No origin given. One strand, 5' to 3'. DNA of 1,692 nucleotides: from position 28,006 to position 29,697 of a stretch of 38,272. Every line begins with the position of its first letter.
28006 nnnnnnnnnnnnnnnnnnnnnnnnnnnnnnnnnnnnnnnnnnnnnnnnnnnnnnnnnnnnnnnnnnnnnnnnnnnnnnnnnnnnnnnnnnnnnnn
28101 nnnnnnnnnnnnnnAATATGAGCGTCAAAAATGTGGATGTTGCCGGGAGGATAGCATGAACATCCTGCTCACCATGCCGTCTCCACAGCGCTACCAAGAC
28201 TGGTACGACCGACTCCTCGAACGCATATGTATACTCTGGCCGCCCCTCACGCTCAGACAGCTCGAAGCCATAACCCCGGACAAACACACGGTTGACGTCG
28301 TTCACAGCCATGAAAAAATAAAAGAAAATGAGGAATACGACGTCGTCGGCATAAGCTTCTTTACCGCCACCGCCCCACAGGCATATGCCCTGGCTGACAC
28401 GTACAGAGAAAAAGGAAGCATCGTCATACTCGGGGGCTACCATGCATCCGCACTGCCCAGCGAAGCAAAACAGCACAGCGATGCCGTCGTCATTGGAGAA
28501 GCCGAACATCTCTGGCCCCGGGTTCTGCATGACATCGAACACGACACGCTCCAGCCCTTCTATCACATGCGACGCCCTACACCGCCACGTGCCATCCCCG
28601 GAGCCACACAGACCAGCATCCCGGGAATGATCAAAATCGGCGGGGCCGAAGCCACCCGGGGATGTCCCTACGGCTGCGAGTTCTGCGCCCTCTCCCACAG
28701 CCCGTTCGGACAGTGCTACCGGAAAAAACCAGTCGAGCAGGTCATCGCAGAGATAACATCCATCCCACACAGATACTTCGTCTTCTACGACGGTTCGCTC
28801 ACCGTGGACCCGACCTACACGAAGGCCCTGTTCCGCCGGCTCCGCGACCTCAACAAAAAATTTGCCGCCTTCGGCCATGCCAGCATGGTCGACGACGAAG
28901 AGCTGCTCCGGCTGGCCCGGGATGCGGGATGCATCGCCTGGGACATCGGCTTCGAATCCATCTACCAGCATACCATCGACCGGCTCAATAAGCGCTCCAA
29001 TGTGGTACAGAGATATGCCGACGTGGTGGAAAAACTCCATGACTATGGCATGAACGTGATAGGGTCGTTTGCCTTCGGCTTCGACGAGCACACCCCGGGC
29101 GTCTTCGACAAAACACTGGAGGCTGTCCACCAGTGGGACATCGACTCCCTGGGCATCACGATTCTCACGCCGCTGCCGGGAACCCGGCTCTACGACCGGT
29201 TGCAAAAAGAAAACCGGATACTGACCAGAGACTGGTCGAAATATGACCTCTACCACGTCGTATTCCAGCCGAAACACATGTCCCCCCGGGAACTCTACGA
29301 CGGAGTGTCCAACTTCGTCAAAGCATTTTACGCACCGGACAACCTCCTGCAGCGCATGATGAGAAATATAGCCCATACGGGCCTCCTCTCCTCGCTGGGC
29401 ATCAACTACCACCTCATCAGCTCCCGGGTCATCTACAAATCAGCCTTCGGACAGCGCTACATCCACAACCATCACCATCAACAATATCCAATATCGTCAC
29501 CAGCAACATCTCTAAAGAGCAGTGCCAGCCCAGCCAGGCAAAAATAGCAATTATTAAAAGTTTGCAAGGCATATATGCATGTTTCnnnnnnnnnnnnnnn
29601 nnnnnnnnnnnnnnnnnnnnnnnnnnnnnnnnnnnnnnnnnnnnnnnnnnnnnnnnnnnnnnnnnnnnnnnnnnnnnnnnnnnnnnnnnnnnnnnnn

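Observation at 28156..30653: B12-binding radical SAM enzyme directly upstream of geranylgeranyl reductase: candidate undescribed archaeal lipid-tailoring step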

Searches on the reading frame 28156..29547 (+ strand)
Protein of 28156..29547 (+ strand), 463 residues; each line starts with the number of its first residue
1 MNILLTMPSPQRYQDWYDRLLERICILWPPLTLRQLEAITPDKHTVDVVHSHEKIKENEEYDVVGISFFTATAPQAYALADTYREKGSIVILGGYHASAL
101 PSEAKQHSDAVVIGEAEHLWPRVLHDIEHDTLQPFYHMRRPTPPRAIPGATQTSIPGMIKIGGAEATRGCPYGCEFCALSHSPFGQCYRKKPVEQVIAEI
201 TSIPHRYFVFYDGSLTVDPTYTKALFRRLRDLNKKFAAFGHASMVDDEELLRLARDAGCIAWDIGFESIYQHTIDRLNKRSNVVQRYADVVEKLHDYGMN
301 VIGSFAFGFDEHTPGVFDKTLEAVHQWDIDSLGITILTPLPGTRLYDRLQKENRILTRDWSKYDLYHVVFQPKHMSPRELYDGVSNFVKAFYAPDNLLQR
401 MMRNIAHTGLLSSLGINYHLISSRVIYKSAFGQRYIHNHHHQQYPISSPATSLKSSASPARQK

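Call 6: search_protein_families(library=pfam, proteins=[window:28156-29547:+], max_evalue=0.001)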
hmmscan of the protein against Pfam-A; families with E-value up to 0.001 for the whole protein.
window:28156-29547:+ (463 aa): 3 families
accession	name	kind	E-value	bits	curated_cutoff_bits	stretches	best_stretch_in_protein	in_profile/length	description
PF04055.27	Radical_SAM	-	7.6e-18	65.7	29.5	1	167-322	4-164/166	Radical SAM superfamily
PF02310.24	B12-binding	-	5.1e-12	46.1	32.1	1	55-120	46-117/121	B12 binding domain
PF13282.11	DUF4070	-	1.8e-08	35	22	1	343-410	1-67/144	Domain of unknown function (DUF4070)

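Call 7: search_protein_families(library=ncbifam, proteins=[window:28156-29547:+], max_evalue=0.001)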
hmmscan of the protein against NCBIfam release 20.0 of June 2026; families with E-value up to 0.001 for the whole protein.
window:28156-29547:+ (463 aa): 19 families
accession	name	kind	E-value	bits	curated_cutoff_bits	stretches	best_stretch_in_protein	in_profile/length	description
TIGR02026.1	BchE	equivalog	1.2e-29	103.5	481.35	1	165-402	198-438/497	magnesium-protoporphyrin IX monomethyl ester anaerobic oxidative cyclase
TIGR03471.1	HpnJ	equivalog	9e-24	84.2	577.6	1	166-404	202-445/472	hopanoid biosynthesis associated radical SAM protein HpnJ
TIGR04013.1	B12_SAM_MJ_1487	hypoth_equivalog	1.7e-23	83.1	251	1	43-199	26-188/382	TIGR04013 family B12-binding domain/radical SAM domain-containing protein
TIGR04367.1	HpnR_B12_rSAM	equivalog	7.7e-16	57.7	650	1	161-384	186-405/490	hopanoid C-3 methylase HpnR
NF038361.1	rSAM_Sden_1168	equivalog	1.5e-15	56.8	575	1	166-391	287-515/560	Sden_1168 family B12-binding radical SAM P-methyltransferase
TIGR04014.1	B12_SAM_MJ_0865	equivalog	3.1e-15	55.9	360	2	249-351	259-360/434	methyl-coenzyme M reductase glutamine C-methyltransferase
NF050148.1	rSAM_ApyD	equivalog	3.3e-15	55.5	750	1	165-352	203-396/645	RiPP biosynthesis radical SAM protein ApyD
TIGR04295.1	B12_rSAM_oligo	hypoth_equivalog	5.7e-15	54.9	400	1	164-283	203-318/422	TIGR04295 family B12-binding domain-containing radical SAM protein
TIGR04479.1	bcpD_PhpK_rSAM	subfamily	9.4e-15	54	600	1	166-325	246-407/504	PhpK family radical SAM P-methyltransferase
TIGR04072.2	rSAM_ladder_B12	equivalog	1.2e-14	53.8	360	1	78-411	88-437/443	lipid biosynthesis B12-binding/radical SAM protein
NF033070.1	rSAM_AprD4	equivalog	3.2e-13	49.4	500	1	139-382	172-422/456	AprD4 family radical SAM diol-dehydratase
TIGR03975.1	rSAM_ocin_1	subfamily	3.7e-08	32.3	281.85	1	165-285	265-389/606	RiPP maturation radical SAM C-methyltransferase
TIGR04385.1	B12_rSAM_cofa1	equivalog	9.7e-08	31.6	450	1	162-321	196-358/438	B12 lower ligand biosynthesis radical SAM protein BzaD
NF033712.0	B12_rSAM_KedN5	subfamily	3.2e-06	25.6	700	0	52-129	54-136/624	KedN5 family methylcobalamin-dependent radical SAM C-methyltransferase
NF053742.1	LipS1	equivalog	4.5e-06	26.4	230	1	229-349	76-195/268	LipS1 family lipoyl synthase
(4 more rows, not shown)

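Call 10: find_homologous_proteins(query=window:28156-29547:+, max_evalue=1e-10)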
Query window:28156-29547:+ (463 aa): 3068 proteins with E <= 1e-10 among 8000 candidates; the best 120 are listed.
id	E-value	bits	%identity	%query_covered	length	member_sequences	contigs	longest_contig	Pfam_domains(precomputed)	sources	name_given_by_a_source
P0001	0.0e+0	1049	97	100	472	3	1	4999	PF04055.28,PF13282.12,PF02310.25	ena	-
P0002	3.0e-239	813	76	99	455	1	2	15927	PF04055.28,PF13282.12,PF02310.25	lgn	-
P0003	4.0e-198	677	62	97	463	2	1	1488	PF04055.28,PF13282.12,PF02310.25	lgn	-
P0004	7.8e-190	650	66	88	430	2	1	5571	PF04055.28,PF13282.12,PF02310.25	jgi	-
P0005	2.0e-185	635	62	95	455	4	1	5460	PF04055.28,PF13282.12,PF02310.25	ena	-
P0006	1.7e-165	570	58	87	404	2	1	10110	PF04055.28,PF13282.12,PF02310.25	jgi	-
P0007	5.4e-148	512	51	96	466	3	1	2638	PF04055.28,PF02310.25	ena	-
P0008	2.5e-146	507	50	96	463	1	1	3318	PF04055.28,PF02310.25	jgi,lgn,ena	-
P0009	1.8e-144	500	50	95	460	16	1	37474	PF04055.28,PF02310.25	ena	-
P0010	4.3e-143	496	53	93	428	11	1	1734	PF04055.28,PF02310.25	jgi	jgi:radical SAM superfamily enzyme YgiQ (UPF0313 family)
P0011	1.0e-141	491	56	81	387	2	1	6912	PF04055.28,PF02310.25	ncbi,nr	ncbi:MAG: B12-binding domain-containing radical SAM protein [Thermoplasmata archaeon]|nr:B12-binding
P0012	2.2e-140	487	50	95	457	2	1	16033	PF04055.28,PF02310.25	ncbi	-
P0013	1.3e-139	484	50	93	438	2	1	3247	PF04055.28,PF02310.25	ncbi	-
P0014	8.3e-139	482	50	93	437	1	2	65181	PF04055.28,PF02310.25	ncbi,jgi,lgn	-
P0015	8.8e-139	482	51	93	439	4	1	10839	PF04055.28,PF02310.25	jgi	-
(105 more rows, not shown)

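Call 20: find_related_loci(query=A1, collection=genome_contigs, flank=6000)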
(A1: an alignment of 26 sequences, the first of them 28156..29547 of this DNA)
Query A1 (463 aa) in genome_contigs; peptide patterns used: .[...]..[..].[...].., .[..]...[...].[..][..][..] (x = any residue, [..] = any of these).
598 stretches matched a pattern (row limit reached: there are more); 579 encode a relative of the query (tblastn E <= 1e-3); the best 80 are kept; 79 distinct loci.
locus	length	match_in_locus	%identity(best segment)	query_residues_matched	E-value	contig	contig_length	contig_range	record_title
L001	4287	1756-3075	51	1-444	1e-156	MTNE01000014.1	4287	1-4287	MAG: Thermoplasmatales archaeon JdFR-43 JGI24020J35080_1005448, whole genome shotgun sequence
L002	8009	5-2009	52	1-435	1e-151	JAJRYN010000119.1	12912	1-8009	MAG: archaeon isolate Dive96_bin3.341 k141_3942951, whole genome shotgun sequence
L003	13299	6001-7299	50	1-431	5e-145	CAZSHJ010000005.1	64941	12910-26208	MAG TPA_asm: uncultured Thermoplasmatales archaeon isolate binchicken_co100_451 genome assembly, contig: NODE_590_length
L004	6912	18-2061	56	1-380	3e-143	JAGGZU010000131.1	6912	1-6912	MAG: Thermoplasmata archaeon isolate AUK212 PB_MBMC_166_c_000000000011, whole genome shotgun sequence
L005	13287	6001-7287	48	1-434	4e-140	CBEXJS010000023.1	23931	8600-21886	MAG TPA_asm: uncultured Thermoplasmatales archaeon isolate SRR22064146_binner123_Refined_15 genome assembly, contig: ERZ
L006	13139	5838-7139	48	1-442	2e-139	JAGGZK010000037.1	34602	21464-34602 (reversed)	MAG: Thermoplasmata archaeon isolate AUK202 PB_MBMC_156_c_000000000051, whole genome shotgun sequence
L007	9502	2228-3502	49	1-432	6e-137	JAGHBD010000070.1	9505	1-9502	MAG: Thermoplasmata archaeon isolate AUK247 PB_MBMC_201_c_000000000040, whole genome shotgun sequence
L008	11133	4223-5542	48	1-442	7e-137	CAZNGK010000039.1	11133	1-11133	MAG TPA_asm: uncultured Thermoplasmatales archaeon isolate SRP338002_co1_123 genome assembly, contig: NODE_5484_length_1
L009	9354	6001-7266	49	1-429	2e-134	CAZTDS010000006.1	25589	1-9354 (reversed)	MAG TPA_asm: uncultured Thermoplasmatales archaeon isolate binchicken_co355_288 genome assembly, contig: NODE_800_length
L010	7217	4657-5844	52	1-393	3e-134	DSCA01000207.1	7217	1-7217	MAG TPA_asm: Thermoplasmatales archaeon isolate SpSt-1185 Ga0129302_1006582, whole genome shotgun sequence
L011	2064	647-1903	45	1-431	1e-133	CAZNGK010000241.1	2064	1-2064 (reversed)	MAG TPA_asm: uncultured Thermoplasmatales archaeon isolate SRP338002_co1_123 genome assembly, contig: NODE_49799_length_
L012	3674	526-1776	47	1-431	4e-128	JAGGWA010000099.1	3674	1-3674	MAG: Thermoplasmata archaeon isolate AUK114 PB_MBMC_068_c_000000000064, whole genome shotgun sequence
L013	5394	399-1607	47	1-404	1e-124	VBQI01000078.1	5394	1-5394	MAG: Thermoplasmata archaeon isolate M10_bin2222 scaffold10585, whole genome shotgun sequence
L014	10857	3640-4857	49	1-404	1e-123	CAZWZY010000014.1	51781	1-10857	MAG TPA_asm: uncultured Thermoplasmatales archaeon isolate SRP332253_co2_59 genome assembly, contig: NODE_532_length_517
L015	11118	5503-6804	43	1-446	1e-123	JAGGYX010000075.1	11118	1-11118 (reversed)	MAG: Thermoplasmata archaeon isolate AUK189 PB_MBMC_143_c_000000000028, whole genome shotgun sequence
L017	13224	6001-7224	48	1-405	1e-122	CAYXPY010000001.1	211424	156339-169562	MAG TPA_asm: uncultured Thermoplasmatales archaeon isolate binchicken_co190_433 genome assembly, contig: NODE_83_length_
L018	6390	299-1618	44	1-426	2e-121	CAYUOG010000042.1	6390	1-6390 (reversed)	MAG TPA_asm: uncultured Thermoplasmatales archaeon isolate binchicken_co6_401 genome assembly, contig: NODE_16021_length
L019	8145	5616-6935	44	1-426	7e-120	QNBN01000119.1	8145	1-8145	MAG: Spirochaetes bacterium isolate B62_G9 B62_Guay9_scaffold_12899, whole genome shotgun sequence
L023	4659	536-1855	43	1-426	4e-120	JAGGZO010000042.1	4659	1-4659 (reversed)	MAG: Candidatus Aenigmatarchaeota archaeon isolate AUK206 PB_MBMC_160_c_000000000058, whole genome shotgun sequence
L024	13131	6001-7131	47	27-404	1e-118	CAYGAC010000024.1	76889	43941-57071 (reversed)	MAG TPA_asm: uncultured Thermoplasmatales archaeon isolate ERP108616_co1_401 genome assembly, contig: k119_1492315, whol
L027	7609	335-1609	43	1-434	2e-117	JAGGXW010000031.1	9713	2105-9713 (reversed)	MAG: Thermoplasmata archaeon isolate AUK162 PB_MBMC_116_c_000000000002, whole genome shotgun sequence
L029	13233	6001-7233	45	1-407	2e-116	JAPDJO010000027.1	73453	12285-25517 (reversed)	MAG: Thermoplasmatota archaeon isolate S4B1_HD70 c_000000000141, whole genome shotgun sequence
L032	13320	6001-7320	50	1-444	4e-150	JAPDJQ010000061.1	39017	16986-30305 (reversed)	MAG: Thermoplasmatota archaeon isolate S5B3_HD70 c_000000000358, whole genome shotgun sequence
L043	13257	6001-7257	43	1-416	7e-121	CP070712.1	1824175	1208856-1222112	MAG: Thermoplasmatales archaeon isolate bin50 chromosome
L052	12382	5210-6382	42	16-405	4e-111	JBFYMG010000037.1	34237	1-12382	MAG: Thermoplasmatales archaeon isolate PPR_0056 PPR_0056.fa_k121_255804, whole genome shotgun sequence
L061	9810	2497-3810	41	1-432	1e-109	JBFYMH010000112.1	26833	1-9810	MAG: Thermoplasmatales archaeon isolate PPR_0057 PPR_0057.fa_k121_111104, whole genome shotgun sequence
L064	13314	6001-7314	42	1-432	1e-108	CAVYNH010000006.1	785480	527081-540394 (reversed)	MAG: Euryarchaeota archaeon isolate MFD04408.bin.1.91 genome assembly, contig: contig_71929, whole genome shotgun sequen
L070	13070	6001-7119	44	29-401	4e-108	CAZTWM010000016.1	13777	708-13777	MAG TPA_asm: uncultured Thermoplasmatales archaeon isolate binchicken_co6_228 genome assembly, contig: NODE_5045_length_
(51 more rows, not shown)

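Call 23: find_encoding_contigs(protein=P0002, flank=8000, max_places=3)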
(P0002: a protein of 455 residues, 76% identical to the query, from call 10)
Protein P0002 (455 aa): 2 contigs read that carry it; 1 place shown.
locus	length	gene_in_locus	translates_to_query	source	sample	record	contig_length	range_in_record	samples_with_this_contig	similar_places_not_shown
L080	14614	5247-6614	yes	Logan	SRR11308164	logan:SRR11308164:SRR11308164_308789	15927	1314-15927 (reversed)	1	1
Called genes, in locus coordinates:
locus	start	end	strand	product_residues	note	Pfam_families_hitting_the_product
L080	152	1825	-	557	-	PF01268:FTHFS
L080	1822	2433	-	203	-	PF04961:FTCD_C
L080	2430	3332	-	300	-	PF07837:FTCD_N, PF02971:FTCD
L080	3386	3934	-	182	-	PF24038:DUF7347 (faint), PF01047:MarR (faint), PF13412:HTH_24 (faint), PF25213:HVO_A0261_N, PF06969:HemN_C (weak)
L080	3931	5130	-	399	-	PF09825:BPL_N (faint)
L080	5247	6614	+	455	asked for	PF02310:B12-binding, PF04055:Radical_SAM, PF13282:DUF4070 (weak)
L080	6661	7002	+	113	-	PF01266:DAO (faint), PF01494:FAD_binding_3 (weak)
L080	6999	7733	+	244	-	PF05834:Lycopene_cycl (faint)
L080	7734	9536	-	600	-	PF01590:GAF, PF13185:GAF_2, PF00989:PAS, PF08448:PAS_4, PF13426:PAS_9, PF13596:PAS_10 (weak), PF08447:PAS_3 (weak), PF02518:HATPase_c, +2 more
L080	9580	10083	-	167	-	PF09824:ArsR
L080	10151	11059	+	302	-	PF00288:GHMP_kinases_N, PF08544:GHMP_kinases_C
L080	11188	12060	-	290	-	PF00149:Metallophos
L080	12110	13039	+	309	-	PF00535:Glycos_transf_2, PF10111:Glyco_tranf_2_2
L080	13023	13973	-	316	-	PF03706:LPG_synthase_TM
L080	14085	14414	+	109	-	PF08827:DUF1805 (weak)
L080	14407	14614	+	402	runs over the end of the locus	PF00291:PALP, PF01842:ACT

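Call 24: find_encoding_contigs(protein=P0006, flank=8000, max_places=3)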
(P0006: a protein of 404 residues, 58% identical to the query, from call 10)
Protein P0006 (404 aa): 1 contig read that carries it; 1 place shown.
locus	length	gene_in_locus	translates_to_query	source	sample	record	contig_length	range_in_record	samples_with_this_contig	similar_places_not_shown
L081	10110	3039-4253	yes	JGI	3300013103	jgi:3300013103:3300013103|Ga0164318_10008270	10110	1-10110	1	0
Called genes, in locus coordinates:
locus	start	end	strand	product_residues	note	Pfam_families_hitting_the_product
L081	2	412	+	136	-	?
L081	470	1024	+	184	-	-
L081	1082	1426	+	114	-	PF01176:eIF-1a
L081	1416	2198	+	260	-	PF01163:RIO1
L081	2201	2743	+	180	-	PF00013:KH_1 (weak), PF22891:KH_PNO1_2nd, PF21800:KH_KRR1_2nd (weak)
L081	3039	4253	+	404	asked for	PF02310:B12-binding, PF04055:Radical_SAM, PF13282:DUF4070 (weak)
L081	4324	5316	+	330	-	PF04055:Radical_SAM, PF13186:SPASM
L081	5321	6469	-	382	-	-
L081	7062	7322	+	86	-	-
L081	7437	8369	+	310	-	-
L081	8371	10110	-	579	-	?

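Call 25: find_encoding_contigs(protein=P0001, flank=8000, max_places=3)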
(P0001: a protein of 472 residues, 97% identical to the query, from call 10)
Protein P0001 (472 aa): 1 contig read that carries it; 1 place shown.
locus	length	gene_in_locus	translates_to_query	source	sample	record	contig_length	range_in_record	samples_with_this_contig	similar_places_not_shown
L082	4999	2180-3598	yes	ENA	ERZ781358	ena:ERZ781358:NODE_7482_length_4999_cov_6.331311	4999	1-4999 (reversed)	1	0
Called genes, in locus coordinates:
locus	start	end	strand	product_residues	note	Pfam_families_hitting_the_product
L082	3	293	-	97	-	?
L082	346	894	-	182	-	PF01047:MarR (faint), PF13412:HTH_24 (faint), PF25213:HVO_A0261_N, PF06969:HemN_C (weak)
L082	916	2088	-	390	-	PF09825:BPL_N (faint)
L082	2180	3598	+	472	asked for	PF02310:B12-binding, PF04055:Radical_SAM, PF13282:DUF4070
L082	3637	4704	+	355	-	PF01494:FAD_binding_3 (faint), PF05834:Lycopene_cycl (faint), PF01266:DAO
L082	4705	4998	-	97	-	?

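Call 31: list_cluster_members(proteins=[window:28156-29547:+, window:29586-30653:+, window:18214-19890:-, window:23064-24737:-, window:6717-9101:-, window:1658-3058:+, window:26867-28114:-, window:20079-21104:+])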
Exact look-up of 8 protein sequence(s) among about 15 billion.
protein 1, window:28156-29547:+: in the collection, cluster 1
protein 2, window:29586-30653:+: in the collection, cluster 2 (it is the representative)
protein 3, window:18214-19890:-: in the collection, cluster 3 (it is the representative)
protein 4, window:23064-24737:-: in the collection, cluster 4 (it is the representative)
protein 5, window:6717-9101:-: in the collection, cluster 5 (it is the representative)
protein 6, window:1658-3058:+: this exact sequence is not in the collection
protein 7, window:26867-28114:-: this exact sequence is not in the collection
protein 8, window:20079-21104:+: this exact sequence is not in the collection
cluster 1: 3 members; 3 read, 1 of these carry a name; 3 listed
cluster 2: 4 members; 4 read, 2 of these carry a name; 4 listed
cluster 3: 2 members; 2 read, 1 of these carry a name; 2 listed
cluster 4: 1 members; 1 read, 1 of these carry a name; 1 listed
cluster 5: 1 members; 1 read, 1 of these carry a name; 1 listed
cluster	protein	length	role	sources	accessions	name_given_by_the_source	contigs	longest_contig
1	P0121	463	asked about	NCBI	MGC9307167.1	MAG: B12-binding domain-containing radical SAM protein [Thermoplasmatota archaeon]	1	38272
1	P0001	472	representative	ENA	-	-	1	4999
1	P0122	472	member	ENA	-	-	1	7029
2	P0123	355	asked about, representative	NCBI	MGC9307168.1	MAG: NAD(P)/FAD-dependent oxidoreductase [Thermoplasmatota archaeon]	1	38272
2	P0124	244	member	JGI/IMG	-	flavin-dependent dehydrogenase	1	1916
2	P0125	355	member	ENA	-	-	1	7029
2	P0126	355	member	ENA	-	-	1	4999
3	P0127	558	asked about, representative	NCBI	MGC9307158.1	MAG: radical SAM protein [Thermoplasmatota archaeon]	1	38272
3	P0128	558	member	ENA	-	-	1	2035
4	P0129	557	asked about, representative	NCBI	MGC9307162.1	MAG: formate--tetrahydrofolate ligase [Thermoplasmatota archaeon]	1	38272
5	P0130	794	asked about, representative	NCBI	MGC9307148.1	MAG: phosphoenolpyruvate synthase [Thermoplasmatota archaeon]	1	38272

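Call 38: search_protein_families(library=ncbifam, proteins=[L081:4324-5316:+], max_evalue=0.00001)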
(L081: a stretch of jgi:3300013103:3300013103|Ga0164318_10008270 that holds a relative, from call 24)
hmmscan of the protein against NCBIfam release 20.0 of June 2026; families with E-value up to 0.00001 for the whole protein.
L081:4324-5316:+ (330 aa): 30 families (the best 25 are shown)
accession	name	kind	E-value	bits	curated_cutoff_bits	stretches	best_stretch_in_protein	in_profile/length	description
NF033640.1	N_Twi_rSAM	subfamily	9.8e-25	87.5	170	2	26-217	104-312/398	twitch domain-containing radical SAM protein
TIGR04317.1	W_rSAM_matur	equivalog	1.8e-24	86.5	380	1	35-205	6-173/349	tungsten cofactor oxidoreductase radical SAM maturase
TIGR04321.1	spiroSPASM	subfamily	2.8e-22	79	250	2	15-213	214-415/510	spiro-SPASM protein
TIGR04311.1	rSAM_Geo_metal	subfamily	4.6e-22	78.6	400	1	31-207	1-177/423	radical SAM/SPASM family putative metalloenzyme maturase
TIGR03962.1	mycofact_rSAM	equivalog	4.6e-14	52.4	265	1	42-230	21-200/339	mycofactocin radical SAM maturase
NF050035.1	rSAM_WgK_link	exception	6e-13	48.5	650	1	27-194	3-162/367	radical SAM/SPASM peptide maturase WgkB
NF001199.0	PRK00164.2-1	equivalog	3.4e-12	46.1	231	1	36-218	15-191/308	GTP 3',8-cyclase MoaA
TIGR04054.1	rSAM_NirJ1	equivalog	2.5e-11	42.8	650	1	36-206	39-200/387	putative heme d1 biosynthesis radical SAM protein NirJ1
NF041298.1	rSAM_mat_DynA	equivalog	3.4e-11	42.7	450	1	40-235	8-206/356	dynobactin maturation radical SAM/SPASM protein DynA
NF038107.1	rSAM_NF038107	equivalog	4.5e-11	42.2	600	1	40-206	91-266/444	Cys-every-fifth radical SAM/SPASM peptide maturase CefB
TIGR02668.1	moaA_archaeal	equivalog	8.1e-11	41.4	325.25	1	37-221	14-193/303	GTP 3',8-cyclase MoaA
TIGR04133.1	rSAM_w_lipo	hypoth_equivalog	2.5e-10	39.8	425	1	42-202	33-188/350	TIGR04133 family radical SAM/SPASM protein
TIGR04545.1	rSAM_ahbD_hemeb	equivalog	2.6e-10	40.3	500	1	41-200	8-159/339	heme b synthase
TIGR04163.1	rSAM_cobopep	equivalog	3.9e-09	35.8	375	1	32-215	63-248/428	peptide-modifying radical SAM enzyme CbpB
TIGR02666.1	moaA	equivalog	4.1e-09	35.9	284.05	1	41-210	18-187/336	GTP 3',8-cyclase MoaA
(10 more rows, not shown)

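Call 39: search_solved_structures(query=A1, max_evalue=0.001)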
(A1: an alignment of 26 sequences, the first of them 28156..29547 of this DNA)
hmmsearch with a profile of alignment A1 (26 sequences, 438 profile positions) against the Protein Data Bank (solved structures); distinct sequences matched with E-value up to 0.001: 6.
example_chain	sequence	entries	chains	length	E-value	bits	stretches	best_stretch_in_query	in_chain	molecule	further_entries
6fd2_B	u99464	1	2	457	5.1e-17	64.9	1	161-348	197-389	Putative apramycin biosynthetic oxidoreductase 4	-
9ccb_A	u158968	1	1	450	1.1e-15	60.5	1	157-350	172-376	Radical SAM core domain-containing protein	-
6wte_A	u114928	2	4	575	2.3e-08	36.4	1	162-345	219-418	B12-binding domain-containing protein | Tryptophan-C2-methyltransferase containing B12-binding domain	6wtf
4jc0_A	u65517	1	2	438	4.8e-08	35.3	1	144-348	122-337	Ribosomal protein S12 methylthiotransferase RimO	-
2qgq_A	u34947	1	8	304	1.4e-07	33.8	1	161-348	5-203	Protein TM_1862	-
9n1b_A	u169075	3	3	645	2.9e-07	32.7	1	139-386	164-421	Radical SAM protein | Radical SAM enzyme CysS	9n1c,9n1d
